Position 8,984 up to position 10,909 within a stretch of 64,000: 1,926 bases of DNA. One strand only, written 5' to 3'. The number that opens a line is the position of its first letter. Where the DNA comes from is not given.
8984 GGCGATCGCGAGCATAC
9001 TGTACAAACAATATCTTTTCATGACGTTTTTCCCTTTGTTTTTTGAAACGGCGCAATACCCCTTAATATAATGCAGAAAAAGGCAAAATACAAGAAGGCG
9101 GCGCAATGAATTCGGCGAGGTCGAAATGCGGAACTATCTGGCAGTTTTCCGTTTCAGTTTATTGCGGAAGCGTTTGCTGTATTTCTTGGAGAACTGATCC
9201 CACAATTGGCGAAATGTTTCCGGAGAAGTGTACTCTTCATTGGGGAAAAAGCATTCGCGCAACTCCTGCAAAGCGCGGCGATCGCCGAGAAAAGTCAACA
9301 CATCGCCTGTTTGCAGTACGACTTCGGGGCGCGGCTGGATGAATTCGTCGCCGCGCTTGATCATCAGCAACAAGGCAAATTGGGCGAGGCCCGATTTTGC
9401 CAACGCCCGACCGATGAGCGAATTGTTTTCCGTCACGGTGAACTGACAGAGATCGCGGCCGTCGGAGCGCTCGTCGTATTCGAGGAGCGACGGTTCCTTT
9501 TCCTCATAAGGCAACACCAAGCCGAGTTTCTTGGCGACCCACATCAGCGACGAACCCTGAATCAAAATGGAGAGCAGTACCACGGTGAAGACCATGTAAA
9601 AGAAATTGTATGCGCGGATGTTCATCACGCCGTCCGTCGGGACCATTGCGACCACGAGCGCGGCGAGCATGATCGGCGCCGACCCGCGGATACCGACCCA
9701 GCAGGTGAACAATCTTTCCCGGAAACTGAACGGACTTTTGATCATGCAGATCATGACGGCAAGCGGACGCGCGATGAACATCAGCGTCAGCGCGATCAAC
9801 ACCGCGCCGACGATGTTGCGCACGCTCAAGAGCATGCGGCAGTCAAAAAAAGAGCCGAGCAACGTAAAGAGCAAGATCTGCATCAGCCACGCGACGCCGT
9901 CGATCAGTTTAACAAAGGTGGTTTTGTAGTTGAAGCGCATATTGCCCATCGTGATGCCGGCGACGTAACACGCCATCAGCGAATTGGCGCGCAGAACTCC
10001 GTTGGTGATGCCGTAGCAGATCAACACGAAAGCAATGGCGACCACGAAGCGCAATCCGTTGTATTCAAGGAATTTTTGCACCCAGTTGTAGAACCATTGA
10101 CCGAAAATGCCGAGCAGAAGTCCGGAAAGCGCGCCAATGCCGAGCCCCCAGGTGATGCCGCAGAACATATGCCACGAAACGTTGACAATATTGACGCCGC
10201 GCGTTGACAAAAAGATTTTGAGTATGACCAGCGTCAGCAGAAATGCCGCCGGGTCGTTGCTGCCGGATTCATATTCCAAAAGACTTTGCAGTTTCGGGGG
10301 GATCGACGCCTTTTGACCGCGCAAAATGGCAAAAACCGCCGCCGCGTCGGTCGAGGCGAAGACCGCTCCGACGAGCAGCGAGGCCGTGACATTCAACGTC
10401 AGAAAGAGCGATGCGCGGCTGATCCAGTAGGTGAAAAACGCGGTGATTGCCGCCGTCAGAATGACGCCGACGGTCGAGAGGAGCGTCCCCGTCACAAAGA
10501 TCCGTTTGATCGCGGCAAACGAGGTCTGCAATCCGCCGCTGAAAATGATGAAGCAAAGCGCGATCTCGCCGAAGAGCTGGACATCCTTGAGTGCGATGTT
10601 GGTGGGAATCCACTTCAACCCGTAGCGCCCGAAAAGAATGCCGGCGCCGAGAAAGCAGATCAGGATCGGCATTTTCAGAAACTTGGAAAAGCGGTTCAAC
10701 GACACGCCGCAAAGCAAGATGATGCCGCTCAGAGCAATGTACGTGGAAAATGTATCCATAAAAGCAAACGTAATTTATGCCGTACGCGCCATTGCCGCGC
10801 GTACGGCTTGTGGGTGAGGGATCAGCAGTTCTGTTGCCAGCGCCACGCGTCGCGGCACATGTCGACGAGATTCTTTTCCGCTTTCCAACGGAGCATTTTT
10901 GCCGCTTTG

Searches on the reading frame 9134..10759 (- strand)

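Call 7: search_protein_families(library=pfam, proteins=[window:9134-10759:-], max_evalue=0.001)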
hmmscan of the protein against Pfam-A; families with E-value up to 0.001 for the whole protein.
window:9134-10759:- (541 aa): 2 families
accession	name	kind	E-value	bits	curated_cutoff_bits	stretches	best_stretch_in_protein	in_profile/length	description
PF00999.27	Na_H_Exchanger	-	4e-48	164.6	26.2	1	14-411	4-375/375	Sodium/hydrogen exchanger, transmembrane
PF02080.26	TrkA_C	-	2.2e-13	50.3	27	1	439-502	3-68/71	TrkA-C domain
